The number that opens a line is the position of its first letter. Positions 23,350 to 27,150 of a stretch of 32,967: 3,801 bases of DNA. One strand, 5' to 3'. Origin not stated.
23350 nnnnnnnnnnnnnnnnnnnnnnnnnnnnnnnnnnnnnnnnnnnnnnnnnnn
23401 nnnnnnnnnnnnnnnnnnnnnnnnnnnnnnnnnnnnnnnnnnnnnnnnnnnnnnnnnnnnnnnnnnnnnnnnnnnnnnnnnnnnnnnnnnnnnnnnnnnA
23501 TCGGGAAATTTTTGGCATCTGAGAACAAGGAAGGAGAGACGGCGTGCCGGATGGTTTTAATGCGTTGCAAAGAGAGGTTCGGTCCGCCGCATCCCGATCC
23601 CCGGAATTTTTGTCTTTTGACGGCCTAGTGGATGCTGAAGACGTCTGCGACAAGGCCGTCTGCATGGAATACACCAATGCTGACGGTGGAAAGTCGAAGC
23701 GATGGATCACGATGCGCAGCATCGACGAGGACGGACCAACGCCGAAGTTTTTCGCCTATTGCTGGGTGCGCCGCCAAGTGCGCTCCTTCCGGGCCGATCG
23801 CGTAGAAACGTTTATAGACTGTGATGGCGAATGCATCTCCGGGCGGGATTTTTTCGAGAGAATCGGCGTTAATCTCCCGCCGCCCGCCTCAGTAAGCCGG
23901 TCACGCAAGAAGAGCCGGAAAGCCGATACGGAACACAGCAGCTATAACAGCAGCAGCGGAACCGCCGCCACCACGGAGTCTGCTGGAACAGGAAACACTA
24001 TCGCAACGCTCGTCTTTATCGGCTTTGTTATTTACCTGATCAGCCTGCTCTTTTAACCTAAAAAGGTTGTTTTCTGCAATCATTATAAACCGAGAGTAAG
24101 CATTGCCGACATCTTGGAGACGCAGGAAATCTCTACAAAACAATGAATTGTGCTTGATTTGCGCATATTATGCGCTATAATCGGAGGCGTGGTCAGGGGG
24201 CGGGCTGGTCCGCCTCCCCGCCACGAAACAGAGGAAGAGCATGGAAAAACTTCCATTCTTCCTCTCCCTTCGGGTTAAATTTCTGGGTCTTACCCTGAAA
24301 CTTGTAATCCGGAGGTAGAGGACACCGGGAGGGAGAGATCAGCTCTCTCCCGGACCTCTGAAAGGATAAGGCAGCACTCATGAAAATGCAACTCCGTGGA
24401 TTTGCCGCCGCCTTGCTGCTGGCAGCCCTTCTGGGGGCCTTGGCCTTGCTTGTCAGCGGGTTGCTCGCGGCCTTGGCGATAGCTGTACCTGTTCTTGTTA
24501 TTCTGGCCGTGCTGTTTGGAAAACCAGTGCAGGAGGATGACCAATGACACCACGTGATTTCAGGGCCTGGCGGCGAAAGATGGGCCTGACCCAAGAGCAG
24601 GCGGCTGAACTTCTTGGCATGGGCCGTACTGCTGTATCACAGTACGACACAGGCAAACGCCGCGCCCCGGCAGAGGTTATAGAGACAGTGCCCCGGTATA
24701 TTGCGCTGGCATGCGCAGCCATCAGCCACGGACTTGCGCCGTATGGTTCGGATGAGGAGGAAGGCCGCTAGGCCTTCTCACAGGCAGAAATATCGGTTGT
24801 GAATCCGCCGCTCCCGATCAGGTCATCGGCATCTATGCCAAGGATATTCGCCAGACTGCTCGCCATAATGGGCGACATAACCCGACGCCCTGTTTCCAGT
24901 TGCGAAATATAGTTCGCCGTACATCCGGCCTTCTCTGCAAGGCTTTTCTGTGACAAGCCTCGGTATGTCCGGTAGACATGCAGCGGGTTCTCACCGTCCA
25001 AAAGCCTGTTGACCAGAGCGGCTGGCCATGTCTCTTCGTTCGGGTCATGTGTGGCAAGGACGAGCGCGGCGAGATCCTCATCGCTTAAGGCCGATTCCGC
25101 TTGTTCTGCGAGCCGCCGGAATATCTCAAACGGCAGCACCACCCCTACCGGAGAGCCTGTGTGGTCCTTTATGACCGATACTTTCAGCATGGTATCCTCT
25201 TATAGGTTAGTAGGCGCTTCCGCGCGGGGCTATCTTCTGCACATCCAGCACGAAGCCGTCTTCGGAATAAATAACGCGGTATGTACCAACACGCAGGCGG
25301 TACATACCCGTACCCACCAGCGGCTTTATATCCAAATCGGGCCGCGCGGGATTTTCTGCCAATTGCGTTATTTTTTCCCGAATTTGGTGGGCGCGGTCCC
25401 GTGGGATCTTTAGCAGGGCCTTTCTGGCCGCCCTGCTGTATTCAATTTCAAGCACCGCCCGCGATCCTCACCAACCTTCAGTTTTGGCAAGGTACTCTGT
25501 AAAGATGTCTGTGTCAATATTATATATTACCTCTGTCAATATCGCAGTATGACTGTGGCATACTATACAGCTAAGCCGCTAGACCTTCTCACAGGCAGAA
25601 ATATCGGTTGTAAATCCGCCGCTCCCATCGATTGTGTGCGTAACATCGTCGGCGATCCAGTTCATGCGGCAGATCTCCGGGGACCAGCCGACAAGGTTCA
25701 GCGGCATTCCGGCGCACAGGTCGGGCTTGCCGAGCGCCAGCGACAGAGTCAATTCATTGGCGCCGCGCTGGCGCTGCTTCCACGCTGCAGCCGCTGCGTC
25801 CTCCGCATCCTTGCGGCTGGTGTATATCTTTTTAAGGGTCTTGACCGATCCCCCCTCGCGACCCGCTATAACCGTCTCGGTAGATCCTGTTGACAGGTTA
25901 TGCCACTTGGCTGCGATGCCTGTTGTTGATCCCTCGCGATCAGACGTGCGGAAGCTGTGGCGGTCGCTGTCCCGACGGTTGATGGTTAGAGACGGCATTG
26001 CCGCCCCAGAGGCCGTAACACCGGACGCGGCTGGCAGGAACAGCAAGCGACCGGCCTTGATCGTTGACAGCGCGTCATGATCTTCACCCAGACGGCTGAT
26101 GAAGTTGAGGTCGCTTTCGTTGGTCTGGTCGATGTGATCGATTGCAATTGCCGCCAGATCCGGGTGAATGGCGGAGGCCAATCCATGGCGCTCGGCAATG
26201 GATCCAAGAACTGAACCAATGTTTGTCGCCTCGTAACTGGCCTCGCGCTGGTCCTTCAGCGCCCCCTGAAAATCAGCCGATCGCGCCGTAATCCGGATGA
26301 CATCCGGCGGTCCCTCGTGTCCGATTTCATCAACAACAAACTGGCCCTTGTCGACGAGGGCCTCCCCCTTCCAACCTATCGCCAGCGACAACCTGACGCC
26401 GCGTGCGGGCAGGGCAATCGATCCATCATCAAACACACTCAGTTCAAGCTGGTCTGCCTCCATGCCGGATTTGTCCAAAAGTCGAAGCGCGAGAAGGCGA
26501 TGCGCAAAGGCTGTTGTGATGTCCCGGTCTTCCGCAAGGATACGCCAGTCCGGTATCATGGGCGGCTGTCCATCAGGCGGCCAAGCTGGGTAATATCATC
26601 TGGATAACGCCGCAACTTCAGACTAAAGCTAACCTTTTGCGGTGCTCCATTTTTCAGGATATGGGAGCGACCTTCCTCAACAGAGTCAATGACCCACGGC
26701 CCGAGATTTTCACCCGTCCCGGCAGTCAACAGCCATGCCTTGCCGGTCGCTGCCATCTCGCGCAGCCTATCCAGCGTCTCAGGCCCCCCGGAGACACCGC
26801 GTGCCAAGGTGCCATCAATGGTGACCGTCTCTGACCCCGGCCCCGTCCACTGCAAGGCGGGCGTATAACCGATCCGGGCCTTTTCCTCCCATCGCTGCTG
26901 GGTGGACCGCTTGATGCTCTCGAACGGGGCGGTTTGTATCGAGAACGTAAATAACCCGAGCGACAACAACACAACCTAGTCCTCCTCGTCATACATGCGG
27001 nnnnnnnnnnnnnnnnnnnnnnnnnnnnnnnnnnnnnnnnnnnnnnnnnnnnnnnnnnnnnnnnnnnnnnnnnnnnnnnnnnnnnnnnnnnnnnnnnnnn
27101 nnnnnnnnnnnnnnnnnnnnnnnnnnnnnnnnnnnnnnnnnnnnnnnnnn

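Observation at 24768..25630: relE/higA-like cassette inserted after gene D with a 55-bp duplication of the 3' end of D; the antitoxin ends with the D-derived peptide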

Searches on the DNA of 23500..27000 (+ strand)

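Call 10: search_dna_similar(query=window:23500-27000:+, collection=phages, mode=distant, max_rows=20)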
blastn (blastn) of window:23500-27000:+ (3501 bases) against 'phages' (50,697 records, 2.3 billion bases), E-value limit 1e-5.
Records with a match: 5; places in all: 5; records where one place covers at least 80% of the query: 0.
Best place of each record, by identity: 80-90% 1; 60-80% 4.
By first word of the organism name: Yersinia 4; Bacteriophage 1.
By host as written in the record: Yersinia enterocolitica 4; - 1.
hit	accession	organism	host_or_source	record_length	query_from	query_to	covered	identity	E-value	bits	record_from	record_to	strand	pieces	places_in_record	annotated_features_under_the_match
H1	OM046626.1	Yersinia phage vB_YenM_06.16-2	Yersinia enterocolitica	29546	2453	2658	6%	67.6%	3e-7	65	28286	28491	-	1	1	tail formation protein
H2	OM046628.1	Yersinia phage vB_YenM_201.16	Yersinia enterocolitica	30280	2453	2658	6%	67.6%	3e-7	65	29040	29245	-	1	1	tail formation protein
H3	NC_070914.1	Yersinia phage vB_YenM_201.16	Yersinia enterocolitica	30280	2453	2658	6%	67.6%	3e-7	65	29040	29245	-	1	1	tail protein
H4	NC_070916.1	Yersinia phage vB_YenM_06.16-2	Yersinia enterocolitica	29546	2453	2658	6%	67.6%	3e-7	65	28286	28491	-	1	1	tail protein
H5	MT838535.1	Bacteriophage sp.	human fecal samples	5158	2591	2643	2%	84.9%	4e-6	61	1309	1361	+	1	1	record has no annotation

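Call 11: search_dna_similar(query=window:23500-27000:+, collection=plasmids, mode=distant, max_rows=20)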
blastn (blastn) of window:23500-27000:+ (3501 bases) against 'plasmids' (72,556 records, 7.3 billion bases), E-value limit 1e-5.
Records with a match: 1; places in all: 2; records where one place covers at least 80% of the query: 0.
Best place of each record, by identity: 60-80% 1.
By first word of the organism name: Pseudomonas 1.
By predicted mobility (MOB-suite, as given by PLSDB): non-mobilizable 1.
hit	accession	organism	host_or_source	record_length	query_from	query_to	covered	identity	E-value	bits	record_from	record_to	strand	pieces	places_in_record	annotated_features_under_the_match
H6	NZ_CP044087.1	Pseudomonas luteola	Homo sapiens,clinical isolate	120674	2434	2631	6%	70.1%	7e-9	73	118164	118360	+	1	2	none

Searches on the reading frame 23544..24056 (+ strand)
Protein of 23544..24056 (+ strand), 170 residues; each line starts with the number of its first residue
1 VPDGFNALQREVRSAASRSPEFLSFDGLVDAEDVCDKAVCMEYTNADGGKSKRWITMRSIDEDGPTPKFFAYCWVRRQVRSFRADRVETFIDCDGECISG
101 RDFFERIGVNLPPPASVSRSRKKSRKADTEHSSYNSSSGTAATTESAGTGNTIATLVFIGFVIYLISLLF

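Call 7: search_protein_families(library=pfam, proteins=[window:23544-24056:+], max_evalue=0.01)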
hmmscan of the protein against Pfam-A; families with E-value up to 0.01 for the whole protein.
window:23544-24056:+ (170 aa): 1 family
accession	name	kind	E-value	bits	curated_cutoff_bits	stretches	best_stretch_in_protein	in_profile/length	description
PF13280.12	WYL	-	0.0012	19.2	21.8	1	37-89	14-67/70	WYL domain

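Call 50: search_protein_families(library=ncbifam, proteins=[window:23544-24056:+], max_evalue=0.01)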
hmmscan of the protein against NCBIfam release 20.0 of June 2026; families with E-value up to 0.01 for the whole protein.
window:23544-24056:+ (170 aa): 0 families

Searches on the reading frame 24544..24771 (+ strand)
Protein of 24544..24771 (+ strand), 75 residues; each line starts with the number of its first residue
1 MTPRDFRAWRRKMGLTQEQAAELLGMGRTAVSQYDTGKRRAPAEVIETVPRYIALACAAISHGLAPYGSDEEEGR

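Call 7: search_protein_families(library=pfam, proteins=[window:24544-24771:+], max_evalue=0.01)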
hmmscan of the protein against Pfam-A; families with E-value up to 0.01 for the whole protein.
window:24544-24771:+ (75 aa): 5 families
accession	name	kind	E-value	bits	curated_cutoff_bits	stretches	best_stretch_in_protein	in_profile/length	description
PF01381.28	HTH_3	-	7.7e-09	35.9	23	1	7-47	2-42/55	Helix-turn-helix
PF13560.12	HTH_31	-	1.6e-08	35.1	27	1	6-47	6-48/64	Helix-turn-helix domain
PF15731.11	MqsA_antitoxin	-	1.1e-07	32.4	30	1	3-47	71-115/131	Antitoxin component of bacterial toxin-antitoxin system, MqsA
PF20432.4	Xre-like-HTH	-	0.0013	19.4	25.8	1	11-43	20-52/63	Antitoxin Xre-like helix-turn-helix domain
PF15943.11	YdaS_toxin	-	0.0041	17.3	30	1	17-51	11-45/65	Bacterial toxin YdaS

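Call 40: find_related_loci(query=window:24544-24771:+, collection=viral_contigs, flank=4000)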
Query window:24544-24771:+ (75 aa) in viral_contigs; peptide patterns used: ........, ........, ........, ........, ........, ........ (x = any residue, [..] = any of these).
89 stretches matched a pattern; 32 encode a relative of the query (tblastn E <= 1e-3); 32 distinct loci.
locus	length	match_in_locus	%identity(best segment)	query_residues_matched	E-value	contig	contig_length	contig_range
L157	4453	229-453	97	1-75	1e-46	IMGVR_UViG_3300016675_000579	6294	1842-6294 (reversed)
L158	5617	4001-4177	46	1-67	4e-16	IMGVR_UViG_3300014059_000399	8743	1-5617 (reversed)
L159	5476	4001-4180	45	1-69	5e-16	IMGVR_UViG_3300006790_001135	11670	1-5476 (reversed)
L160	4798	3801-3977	46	1-68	4e-16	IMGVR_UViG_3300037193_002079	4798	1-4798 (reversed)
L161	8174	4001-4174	46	1-67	6e-16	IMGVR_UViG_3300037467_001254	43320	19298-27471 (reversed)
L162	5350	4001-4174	46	1-67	6e-16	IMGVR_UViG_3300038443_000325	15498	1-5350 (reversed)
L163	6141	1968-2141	42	1-67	4e-15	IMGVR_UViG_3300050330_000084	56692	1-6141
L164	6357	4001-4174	44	1-66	1e-14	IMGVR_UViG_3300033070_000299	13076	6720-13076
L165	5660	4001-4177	45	1-67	2e-14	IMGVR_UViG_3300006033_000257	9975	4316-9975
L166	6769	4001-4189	42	1-71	4e-14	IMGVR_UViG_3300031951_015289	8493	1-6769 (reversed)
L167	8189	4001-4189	42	1-71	4e-14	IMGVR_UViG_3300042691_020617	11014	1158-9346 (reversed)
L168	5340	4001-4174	41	1-66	6e-13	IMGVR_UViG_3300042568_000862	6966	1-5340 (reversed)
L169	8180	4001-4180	41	1-68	7e-13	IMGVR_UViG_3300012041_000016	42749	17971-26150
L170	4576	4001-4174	39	1-66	2e-12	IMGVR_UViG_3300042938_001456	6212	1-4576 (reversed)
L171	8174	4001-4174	39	1-66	2e-12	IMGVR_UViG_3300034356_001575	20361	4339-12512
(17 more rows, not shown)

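Call 42: find_homologous_proteins(query=window:24544-24771:+, max_evalue=1e-8)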
Query window:24544-24771:+ (75 aa): 9 proteins with E <= 1e-8 among 12 candidates.
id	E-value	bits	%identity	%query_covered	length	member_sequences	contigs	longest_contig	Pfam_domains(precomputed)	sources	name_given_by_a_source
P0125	5.8e-42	158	99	100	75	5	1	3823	PF01381.29,PF15731.12,PF13560.13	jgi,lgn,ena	-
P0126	4.2e-37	143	88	97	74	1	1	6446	PF01381.29,PF15731.12,PF13560.13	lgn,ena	-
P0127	8.3e-36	139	86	96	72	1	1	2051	PF01381.29,PF15731.12,PF13560.13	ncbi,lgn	-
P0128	8.5e-36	139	85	97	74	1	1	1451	PF01381.29,PF15731.12,PF13560.13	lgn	-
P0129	7.1e-34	133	83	96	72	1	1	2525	PF01381.29,PF15731.12,PF13560.13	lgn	-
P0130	1.4e-33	132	83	96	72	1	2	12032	PF01381.29,PF15731.12,PF13560.13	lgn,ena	-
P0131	1.4e-25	106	93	72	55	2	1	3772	PF01381.29,PF15731.12,PF13560.13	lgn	-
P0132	9.9e-25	104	91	72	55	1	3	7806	PF01381.29,PF15731.12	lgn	-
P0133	1.4e-9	56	49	85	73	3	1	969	PF01381.29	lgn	-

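Call 44: find_encoding_contigs(protein=P0130, flank=5000, max_places=4)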
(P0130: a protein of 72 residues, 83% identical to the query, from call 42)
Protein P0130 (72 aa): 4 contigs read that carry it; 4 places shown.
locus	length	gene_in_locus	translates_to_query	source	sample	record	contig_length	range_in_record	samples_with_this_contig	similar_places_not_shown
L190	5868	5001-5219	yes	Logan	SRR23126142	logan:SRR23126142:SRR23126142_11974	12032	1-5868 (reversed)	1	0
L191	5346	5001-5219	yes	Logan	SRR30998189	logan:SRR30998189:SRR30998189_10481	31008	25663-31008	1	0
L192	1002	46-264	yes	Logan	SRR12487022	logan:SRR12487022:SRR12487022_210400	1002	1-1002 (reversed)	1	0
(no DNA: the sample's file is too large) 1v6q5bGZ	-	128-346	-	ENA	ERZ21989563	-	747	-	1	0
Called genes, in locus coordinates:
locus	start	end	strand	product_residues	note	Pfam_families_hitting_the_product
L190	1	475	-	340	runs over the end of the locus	PF05125:Phage_cap_P2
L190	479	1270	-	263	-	PF05929:Phage_GPO_N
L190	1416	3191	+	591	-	PF06056:Terminase_5, PF03237:Terminase_6N, PF17289:Terminase_6C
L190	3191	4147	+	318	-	PF04860:Phage_portal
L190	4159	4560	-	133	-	PF04365:BrnT_toxin (weak)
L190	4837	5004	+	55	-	-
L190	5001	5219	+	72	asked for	PF15731:MqsA_antitoxin, PF13560:HTH_31, PF01381:HTH_3 (weak)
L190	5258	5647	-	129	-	PF00565:SNase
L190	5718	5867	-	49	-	?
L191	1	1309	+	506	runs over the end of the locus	PF03906:Phage_T7_tail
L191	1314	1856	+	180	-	-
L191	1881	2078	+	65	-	-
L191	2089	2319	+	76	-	PF11123:DNA_Packaging_2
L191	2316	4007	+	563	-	PF22530:Terminase-T7_RNaseH-like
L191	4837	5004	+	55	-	-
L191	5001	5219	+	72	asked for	PF15731:MqsA_antitoxin, PF13560:HTH_31, PF01381:HTH_3 (weak)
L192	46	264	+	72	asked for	PF15731:MqsA_antitoxin, PF13560:HTH_31, PF01381:HTH_3 (weak)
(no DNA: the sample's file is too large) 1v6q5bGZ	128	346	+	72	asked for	PF15731:MqsA_antitoxin, PF13560:HTH_31, PF01381:HTH_3 (weak)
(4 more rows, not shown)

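Call 45: find_encoding_contigs(protein=P0126, flank=5000, max_places=4)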
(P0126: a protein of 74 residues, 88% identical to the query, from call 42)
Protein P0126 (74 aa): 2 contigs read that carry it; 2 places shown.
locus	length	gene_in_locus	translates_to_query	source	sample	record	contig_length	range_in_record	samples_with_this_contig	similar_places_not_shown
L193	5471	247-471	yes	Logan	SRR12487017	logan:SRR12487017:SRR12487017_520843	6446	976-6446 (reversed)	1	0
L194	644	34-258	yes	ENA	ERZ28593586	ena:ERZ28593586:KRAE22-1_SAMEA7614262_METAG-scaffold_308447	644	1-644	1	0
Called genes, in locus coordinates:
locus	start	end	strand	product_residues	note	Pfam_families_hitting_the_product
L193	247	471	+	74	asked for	PF15731:MqsA_antitoxin, PF13560:HTH_31 (weak), PF01381:HTH_3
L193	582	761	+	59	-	-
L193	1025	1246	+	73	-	-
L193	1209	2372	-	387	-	PF00145:DNA_methylase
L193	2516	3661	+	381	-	PF25919:BSH_CusB (faint), PF25917:BSH_RND, PF25876:HH_MFP_RND, PF25944:Beta-barrel_RND, PF25967:RND-MFP_C, PF25989:YknX_C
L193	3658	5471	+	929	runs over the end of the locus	?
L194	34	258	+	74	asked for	PF15731:MqsA_antitoxin, PF13560:HTH_31 (weak), PF01381:HTH_3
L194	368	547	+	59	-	-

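Call 50: search_protein_families(library=ncbifam, proteins=[window:24544-24771:+], max_evalue=0.01)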
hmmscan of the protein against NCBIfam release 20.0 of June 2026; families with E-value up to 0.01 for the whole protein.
window:24544-24771:+ (75 aa): 7 families
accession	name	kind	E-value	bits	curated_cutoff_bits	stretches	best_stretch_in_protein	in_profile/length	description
TIGR03830.1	CxxCG_CxxCG_HTH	subfamily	3.9e-09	36.4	61.8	1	2-45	66-109/127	type II TA system antitoxin MqsA family protein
TIGR03070.1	couple_hipB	subfamily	9.1e-06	25.5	71.65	1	7-41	8-42/58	type II toxin-antitoxin system Y4mF family antitoxin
NF040522.1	VC1465_fam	subfamily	8.4e-05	22.6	70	1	6-44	1-39/111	VC1465 family Xer recombination activation factor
NF041951.1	phage_RstR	subfamily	0.0001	22.6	80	1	6-47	7-48/108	RstR family transcriptional repressor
NF041575.1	antitoxPezA_Strep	equivalog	0.00072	19.6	290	1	4-52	4-52/158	type II toxin-antitoxin system antitoxin PezA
NF047948.1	male_kill_WMK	equivalog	0.0024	17.4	300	1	6-50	167-211/300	WO male-killing family protein Wmk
NF007408.0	PRK09943.1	equivalog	0.0044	16.6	211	1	7-39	13-45/185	HTH-type transcriptional regulator PuuR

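Call 70: find_encoding_contigs(protein=P0125, flank=5000, max_places=10)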
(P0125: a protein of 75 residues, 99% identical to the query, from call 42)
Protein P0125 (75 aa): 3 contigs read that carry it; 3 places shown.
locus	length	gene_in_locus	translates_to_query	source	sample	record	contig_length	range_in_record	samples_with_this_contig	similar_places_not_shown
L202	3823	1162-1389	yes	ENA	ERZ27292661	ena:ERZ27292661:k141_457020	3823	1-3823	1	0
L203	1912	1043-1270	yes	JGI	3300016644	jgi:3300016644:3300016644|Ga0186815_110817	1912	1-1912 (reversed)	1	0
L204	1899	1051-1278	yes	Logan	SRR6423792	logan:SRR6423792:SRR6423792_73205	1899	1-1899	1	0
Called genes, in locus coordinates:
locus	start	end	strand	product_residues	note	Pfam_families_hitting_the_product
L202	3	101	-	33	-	?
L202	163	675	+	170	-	-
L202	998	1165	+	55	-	-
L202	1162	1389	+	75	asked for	PF15731:MqsA_antitoxin, PF13560:HTH_31, PF01381:HTH_3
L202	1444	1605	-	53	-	-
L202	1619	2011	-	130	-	PF12844:HTH_19, PF13560:HTH_31, PF01381:HTH_3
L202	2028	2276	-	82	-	PF05016:ParE_toxin (weak)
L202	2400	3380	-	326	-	PF05954:Phage_GPD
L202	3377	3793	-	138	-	PF06995:Phage_P2_GpU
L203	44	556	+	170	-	-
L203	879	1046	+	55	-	-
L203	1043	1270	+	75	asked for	PF15731:MqsA_antitoxin, PF13560:HTH_31, PF01381:HTH_3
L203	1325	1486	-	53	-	-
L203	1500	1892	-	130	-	PF12844:HTH_19, PF13560:HTH_31, PF01381:HTH_3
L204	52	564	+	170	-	-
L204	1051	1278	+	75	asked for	PF15731:MqsA_antitoxin, PF13560:HTH_31, PF01381:HTH_3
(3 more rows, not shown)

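Call 71: find_related_loci(query=window:24544-24771:+, collection=metagenome_contigs, flank=3000)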
Query window:24544-24771:+ (75 aa) in metagenome_contigs; peptide patterns used: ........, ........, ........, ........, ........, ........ (x = any residue, [..] = any of these).
600 stretches matched a pattern (row limit reached: there are more); 104 encode a relative of the query (tblastn E <= 1e-3); the best 80 are kept; 80 distinct loci.
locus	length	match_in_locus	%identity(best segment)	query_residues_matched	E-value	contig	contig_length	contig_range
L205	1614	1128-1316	44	1-72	5e-17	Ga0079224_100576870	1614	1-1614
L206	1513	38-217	45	1-69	5e-16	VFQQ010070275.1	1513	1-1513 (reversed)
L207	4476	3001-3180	45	1-69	8e-16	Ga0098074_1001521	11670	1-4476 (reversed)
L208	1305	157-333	46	1-68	1e-15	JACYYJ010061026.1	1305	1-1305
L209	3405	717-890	43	1-67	3e-15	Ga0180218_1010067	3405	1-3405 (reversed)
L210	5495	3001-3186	41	1-70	5e-15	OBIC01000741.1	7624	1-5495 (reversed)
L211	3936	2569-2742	45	1-66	6e-15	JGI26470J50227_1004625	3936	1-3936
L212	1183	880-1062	41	1-70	1e-14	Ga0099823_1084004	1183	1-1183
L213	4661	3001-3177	45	1-67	3e-14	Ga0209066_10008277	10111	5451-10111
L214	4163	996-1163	44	1-64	7e-14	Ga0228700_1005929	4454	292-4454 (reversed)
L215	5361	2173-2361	42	1-71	6e-14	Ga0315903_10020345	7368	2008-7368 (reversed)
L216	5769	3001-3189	42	1-71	6e-14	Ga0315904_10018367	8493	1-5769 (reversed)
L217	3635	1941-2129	42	1-71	6e-14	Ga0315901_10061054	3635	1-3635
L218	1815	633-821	45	1-64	1e-13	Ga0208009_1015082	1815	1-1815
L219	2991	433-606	42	1-66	1e-13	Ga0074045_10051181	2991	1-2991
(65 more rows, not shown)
